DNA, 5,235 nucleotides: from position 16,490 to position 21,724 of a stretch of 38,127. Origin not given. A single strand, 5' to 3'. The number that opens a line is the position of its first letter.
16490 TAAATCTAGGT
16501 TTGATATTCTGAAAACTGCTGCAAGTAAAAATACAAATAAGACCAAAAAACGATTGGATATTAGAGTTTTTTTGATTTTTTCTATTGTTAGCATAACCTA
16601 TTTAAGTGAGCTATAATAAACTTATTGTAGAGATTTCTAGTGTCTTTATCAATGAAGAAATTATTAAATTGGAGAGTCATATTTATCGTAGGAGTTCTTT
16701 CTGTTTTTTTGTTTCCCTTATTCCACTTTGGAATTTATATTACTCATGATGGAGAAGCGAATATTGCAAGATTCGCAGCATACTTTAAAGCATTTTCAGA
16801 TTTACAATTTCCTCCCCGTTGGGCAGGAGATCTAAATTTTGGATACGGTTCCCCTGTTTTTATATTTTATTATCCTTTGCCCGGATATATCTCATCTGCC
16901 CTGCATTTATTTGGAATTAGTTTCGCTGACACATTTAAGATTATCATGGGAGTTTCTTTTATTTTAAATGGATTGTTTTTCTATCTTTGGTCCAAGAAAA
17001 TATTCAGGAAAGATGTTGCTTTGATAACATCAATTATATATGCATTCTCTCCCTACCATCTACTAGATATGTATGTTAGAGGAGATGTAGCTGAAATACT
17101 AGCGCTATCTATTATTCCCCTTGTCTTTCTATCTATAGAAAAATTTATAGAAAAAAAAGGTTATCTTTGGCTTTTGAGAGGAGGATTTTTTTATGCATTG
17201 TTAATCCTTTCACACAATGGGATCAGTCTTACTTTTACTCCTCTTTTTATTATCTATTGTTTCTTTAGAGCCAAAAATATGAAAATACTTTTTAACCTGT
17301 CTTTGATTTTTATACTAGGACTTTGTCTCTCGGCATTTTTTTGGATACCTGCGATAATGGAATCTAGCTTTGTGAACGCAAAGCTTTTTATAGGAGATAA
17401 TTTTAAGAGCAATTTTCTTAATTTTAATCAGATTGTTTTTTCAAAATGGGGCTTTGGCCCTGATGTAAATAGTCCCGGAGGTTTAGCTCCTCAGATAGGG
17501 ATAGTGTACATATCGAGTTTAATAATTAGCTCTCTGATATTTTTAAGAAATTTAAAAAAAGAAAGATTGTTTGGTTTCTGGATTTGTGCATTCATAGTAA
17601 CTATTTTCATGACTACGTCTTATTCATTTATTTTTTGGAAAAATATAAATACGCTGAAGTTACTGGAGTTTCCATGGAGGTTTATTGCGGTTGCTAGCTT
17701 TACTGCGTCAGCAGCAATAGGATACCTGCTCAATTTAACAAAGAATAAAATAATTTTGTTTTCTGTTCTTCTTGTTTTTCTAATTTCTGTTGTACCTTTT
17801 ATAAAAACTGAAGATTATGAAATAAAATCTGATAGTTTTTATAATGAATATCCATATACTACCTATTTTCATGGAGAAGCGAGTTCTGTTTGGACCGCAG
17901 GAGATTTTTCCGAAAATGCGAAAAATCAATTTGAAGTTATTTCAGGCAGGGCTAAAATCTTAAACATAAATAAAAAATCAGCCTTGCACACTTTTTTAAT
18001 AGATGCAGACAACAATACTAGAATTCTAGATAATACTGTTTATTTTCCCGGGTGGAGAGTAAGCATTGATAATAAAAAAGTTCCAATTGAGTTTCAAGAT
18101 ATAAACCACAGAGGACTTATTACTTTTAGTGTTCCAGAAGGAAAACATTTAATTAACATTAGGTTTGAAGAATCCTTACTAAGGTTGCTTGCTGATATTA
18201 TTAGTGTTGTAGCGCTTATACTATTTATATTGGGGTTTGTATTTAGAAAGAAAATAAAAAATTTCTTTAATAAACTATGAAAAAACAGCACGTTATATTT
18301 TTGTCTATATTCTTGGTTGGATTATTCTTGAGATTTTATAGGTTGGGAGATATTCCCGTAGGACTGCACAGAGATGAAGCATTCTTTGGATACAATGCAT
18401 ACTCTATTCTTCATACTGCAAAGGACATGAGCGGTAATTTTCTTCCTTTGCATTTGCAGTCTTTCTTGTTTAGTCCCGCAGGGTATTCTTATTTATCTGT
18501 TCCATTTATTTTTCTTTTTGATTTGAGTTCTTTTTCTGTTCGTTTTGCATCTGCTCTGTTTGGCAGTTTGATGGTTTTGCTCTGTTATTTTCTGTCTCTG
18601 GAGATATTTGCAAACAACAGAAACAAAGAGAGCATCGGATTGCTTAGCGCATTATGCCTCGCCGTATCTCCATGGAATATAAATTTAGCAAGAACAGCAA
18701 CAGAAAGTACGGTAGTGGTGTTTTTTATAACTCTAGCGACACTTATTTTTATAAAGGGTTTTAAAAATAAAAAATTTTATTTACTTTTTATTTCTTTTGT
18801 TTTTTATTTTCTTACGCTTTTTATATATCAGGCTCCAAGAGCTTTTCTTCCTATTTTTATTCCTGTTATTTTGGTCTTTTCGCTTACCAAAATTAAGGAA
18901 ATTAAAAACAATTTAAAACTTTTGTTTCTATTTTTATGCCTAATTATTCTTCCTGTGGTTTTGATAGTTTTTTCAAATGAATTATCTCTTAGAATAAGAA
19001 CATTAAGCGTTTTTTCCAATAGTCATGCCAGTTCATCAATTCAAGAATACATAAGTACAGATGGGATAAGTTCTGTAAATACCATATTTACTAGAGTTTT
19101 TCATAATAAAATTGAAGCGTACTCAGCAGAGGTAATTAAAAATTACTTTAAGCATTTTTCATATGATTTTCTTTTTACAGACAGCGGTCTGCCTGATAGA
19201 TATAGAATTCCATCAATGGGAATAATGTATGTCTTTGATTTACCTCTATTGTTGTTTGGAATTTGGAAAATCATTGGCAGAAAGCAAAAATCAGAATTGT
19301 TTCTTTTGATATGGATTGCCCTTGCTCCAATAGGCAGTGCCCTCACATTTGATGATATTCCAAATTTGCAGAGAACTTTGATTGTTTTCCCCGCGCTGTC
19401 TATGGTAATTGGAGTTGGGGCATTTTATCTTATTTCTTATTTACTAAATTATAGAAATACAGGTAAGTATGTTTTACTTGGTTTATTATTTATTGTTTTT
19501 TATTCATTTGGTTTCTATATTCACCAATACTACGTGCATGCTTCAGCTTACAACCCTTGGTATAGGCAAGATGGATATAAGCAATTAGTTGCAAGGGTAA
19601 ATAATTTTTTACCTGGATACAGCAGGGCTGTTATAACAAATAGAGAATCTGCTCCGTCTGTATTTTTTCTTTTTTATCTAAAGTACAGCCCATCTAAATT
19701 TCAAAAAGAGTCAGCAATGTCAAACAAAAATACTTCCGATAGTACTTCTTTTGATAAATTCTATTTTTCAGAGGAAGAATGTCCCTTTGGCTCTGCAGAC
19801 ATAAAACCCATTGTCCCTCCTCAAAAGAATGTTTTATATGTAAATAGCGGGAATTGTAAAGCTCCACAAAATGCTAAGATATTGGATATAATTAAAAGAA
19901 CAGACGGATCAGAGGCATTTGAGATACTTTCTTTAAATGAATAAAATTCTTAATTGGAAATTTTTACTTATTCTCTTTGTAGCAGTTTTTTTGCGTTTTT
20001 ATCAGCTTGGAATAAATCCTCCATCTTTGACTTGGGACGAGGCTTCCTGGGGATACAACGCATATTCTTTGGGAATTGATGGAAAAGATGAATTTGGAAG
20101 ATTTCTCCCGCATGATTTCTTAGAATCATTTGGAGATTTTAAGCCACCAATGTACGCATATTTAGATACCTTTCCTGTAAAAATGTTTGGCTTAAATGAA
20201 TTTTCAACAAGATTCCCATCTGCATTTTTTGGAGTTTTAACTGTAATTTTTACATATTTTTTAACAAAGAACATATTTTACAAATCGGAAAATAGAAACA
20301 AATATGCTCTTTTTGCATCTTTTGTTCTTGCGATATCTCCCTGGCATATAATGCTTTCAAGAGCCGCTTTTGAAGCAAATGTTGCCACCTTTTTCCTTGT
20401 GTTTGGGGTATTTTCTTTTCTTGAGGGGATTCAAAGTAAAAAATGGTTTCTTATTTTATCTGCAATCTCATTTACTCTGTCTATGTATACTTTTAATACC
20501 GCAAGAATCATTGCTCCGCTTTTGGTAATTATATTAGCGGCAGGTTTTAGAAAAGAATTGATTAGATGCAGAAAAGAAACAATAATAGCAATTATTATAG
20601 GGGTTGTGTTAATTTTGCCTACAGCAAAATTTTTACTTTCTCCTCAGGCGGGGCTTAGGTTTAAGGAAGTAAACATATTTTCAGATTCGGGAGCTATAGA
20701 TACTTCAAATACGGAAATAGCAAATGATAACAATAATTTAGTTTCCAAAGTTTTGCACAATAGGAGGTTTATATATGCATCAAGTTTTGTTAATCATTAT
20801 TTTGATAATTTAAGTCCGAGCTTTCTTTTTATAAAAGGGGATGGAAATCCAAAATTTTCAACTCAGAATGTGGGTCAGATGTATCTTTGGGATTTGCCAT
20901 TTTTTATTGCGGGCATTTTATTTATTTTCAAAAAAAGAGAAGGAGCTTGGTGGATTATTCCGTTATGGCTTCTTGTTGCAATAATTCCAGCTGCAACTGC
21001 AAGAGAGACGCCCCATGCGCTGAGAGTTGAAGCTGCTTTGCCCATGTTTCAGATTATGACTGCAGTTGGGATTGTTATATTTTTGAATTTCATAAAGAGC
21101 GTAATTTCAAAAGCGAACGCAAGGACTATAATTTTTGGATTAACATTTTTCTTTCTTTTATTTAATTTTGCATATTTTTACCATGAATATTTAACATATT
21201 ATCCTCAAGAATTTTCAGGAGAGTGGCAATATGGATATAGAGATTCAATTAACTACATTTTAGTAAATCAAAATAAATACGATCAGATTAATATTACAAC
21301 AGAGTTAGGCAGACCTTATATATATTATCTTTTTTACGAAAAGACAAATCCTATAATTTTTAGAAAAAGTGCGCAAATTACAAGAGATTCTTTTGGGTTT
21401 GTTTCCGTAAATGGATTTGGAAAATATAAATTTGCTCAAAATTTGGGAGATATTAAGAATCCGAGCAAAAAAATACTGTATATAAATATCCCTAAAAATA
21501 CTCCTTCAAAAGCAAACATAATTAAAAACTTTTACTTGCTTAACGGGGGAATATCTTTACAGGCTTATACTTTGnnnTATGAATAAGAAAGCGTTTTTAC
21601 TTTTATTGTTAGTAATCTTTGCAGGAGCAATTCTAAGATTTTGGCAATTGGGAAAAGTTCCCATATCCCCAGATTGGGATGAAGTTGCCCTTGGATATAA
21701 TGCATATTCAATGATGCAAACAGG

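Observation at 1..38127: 26 of 32 genes are glycosyltransferase candidates and 15 are polytopic GT-C-like: an outer-face glycan assembly line lacking Wzy/ABC-pathway parts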

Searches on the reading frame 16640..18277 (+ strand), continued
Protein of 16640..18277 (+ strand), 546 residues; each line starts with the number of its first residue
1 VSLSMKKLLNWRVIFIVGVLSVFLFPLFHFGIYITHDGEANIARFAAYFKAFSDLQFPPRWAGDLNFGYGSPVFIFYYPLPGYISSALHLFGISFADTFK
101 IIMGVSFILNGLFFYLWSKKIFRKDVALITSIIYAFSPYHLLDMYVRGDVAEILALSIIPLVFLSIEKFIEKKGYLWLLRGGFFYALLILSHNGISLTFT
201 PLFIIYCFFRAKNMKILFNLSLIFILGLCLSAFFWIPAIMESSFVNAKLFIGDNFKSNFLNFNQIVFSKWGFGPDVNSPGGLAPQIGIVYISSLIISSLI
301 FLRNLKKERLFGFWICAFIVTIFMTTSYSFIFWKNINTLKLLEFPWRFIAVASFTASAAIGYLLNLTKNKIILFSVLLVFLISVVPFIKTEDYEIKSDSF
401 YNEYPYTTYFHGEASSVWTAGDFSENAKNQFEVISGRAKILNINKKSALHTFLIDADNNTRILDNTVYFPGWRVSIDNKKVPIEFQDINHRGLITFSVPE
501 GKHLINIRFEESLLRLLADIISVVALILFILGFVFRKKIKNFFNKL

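Call 70: find_encoding_contigs(protein=P0221, flank=10000, max_places=3)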
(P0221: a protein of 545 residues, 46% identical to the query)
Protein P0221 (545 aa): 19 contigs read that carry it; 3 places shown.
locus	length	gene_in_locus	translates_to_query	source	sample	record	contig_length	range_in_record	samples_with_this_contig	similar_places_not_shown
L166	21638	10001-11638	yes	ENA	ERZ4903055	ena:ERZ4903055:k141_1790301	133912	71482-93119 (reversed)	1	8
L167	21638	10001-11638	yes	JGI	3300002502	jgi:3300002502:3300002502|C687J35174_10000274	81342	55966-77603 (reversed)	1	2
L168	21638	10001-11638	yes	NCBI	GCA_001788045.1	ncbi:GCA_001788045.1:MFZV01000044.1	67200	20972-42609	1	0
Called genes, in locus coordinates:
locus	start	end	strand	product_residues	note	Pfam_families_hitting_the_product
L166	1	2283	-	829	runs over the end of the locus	PF09586:YfhO (weak)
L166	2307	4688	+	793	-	PF09586:YfhO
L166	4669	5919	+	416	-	PF09594:GT87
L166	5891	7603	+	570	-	-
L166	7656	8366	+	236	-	PF00535:Glycos_transf_2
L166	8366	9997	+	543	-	PF13231:PMT_2 (weak)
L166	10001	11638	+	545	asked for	PF10131:PTPS_related (weak)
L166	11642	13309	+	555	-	PF02366:PMT, PF13231:PMT_2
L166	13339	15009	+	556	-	PF02366:PMT, PF13231:PMT_2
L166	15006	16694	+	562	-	PF13231:PMT_2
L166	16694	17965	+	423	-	-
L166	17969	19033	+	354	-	PF01073:3Beta_HSD, PF01370:Epimerase, PF02719:Polysacc_synt_2, PF04321:RmlD_sub_bind, PF13460:NAD_binding_10 (weak), PF16363:GDP_Man_Dehyd, PF07993:NAD_binding_4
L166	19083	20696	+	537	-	PF13231:PMT_2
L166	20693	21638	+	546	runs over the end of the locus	PF10131:PTPS_related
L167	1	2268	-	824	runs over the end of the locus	PF09586:YfhO (weak)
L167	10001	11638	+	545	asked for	PF10131:PTPS_related (weak)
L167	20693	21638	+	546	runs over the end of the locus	PF10131:PTPS_related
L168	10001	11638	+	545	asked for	PF10131:PTPS_related (weak)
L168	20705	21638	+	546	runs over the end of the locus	PF10131:PTPS_related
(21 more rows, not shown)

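Call 82: search_protein_families(library=pfam, proteins=[L166:5891-7600:+, L166:16694-17962:+, L113:1883-2389:+, L113:4438-5949:+], max_evalue=0.01)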
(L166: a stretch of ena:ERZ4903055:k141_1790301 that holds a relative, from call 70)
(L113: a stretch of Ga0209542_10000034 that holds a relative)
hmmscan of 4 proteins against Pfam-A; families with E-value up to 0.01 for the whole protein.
L166:5891-7600:+ (570 aa): 0 families

L166:16694-17962:+ (423 aa): 0 families

L113:1883-2389:+ (169 aa): 0 families

L113:4438-5949:+ (504 aa): 2 families
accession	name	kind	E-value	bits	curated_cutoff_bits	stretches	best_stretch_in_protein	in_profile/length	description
PF13231.12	PMT_2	-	1.7e-12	48.3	26.1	1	69-221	4-154/160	Dolichyl-phosphate-mannose-protein mannosyltransferase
PF02366.24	PMT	-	4.4e-05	23.6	22.7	1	84-211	80-212/245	Dolichyl-phosphate-mannose-protein mannosyltransferase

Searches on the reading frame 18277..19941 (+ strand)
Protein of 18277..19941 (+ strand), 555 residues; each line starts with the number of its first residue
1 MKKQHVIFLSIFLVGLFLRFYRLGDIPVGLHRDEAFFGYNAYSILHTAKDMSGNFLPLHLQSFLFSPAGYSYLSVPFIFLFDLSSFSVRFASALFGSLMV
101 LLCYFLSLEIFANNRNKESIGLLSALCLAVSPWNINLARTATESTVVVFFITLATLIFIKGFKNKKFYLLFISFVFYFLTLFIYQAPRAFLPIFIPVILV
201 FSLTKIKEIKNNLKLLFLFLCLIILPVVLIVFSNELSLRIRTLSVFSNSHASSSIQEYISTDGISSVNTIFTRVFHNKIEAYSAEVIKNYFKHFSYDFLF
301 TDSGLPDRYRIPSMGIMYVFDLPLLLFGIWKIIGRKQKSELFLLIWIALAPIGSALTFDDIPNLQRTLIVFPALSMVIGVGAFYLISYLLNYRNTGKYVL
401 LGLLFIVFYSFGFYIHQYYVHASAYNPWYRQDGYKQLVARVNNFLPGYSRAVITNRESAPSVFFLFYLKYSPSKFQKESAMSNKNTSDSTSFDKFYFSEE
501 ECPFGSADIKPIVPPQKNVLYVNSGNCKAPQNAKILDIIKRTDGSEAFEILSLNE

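Call 6: search_protein_families(library=pfam, proteins=[window:18277-19941:+], max_evalue=0.01)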
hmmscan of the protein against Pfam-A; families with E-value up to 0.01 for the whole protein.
window:18277-19941:+ (555 aa): 3 families
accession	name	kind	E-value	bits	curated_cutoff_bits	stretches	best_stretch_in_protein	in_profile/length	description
PF13231.12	PMT_2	-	3.1e-08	34.4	26.1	1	71-228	7-158/160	Dolichyl-phosphate-mannose-protein mannosyltransferase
PF14264.12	Glucos_trans_II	-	1.2e-07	31.6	30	1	88-384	45-315/317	Glucosyl transferase GtrII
PF02366.24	PMT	-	1e-05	25.7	22.7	1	10-236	2-239/245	Dolichyl-phosphate-mannose-protein mannosyltransferase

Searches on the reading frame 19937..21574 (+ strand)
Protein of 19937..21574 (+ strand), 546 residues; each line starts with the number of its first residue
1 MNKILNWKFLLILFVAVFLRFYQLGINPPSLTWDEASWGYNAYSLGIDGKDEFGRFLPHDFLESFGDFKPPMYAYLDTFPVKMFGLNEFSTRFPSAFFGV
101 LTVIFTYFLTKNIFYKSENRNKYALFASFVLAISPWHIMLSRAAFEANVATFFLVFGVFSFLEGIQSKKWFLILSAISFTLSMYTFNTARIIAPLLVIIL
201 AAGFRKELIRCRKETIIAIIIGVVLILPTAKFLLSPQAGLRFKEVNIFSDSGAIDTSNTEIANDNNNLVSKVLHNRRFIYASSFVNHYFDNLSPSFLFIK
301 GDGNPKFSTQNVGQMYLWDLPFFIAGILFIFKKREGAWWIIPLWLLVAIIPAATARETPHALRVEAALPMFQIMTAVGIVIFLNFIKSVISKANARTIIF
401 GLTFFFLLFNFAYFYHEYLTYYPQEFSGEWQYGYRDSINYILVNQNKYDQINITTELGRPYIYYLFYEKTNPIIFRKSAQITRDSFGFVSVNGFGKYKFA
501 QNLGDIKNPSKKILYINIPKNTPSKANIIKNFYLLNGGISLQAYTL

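Call 6: search_protein_families(library=pfam, proteins=[window:19937-21574:+], max_evalue=0.01)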
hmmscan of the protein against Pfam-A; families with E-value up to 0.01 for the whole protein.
window:19937-21574:+ (546 aa): 3 families
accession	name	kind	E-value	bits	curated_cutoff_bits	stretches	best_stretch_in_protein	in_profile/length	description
PF13231.12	PMT_2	-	3.2e-13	50.6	26.1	1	69-229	2-157/160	Dolichyl-phosphate-mannose-protein mannosyltransferase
PF02366.24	PMT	-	4.8e-13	49.7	22.7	1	12-183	3-177/245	Dolichyl-phosphate-mannose-protein mannosyltransferase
PF01132.26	EFP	-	0.0095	16.3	27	0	430-457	3-30/54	Elongation factor P (EF-P) OB domain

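Call 72: search_solved_structures(query=window:19937-21574:+, max_evalue=0.01)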
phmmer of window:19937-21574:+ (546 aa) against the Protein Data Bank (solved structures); distinct sequences matched with E-value up to 0.01: 0.

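Call 74: search_protein_families(library=ncbifam, proteins=[window:19937-21574:+], max_evalue=0.00001)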
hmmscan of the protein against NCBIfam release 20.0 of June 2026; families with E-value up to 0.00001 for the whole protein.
window:19937-21574:+ (546 aa): 1 family
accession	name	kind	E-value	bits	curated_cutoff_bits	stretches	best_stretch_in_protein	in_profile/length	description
TIGR03663.1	TIGR03663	subfamily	2.6e-10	39.9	126.25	1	9-213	4-192/435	flippase activity-associated protein Agl23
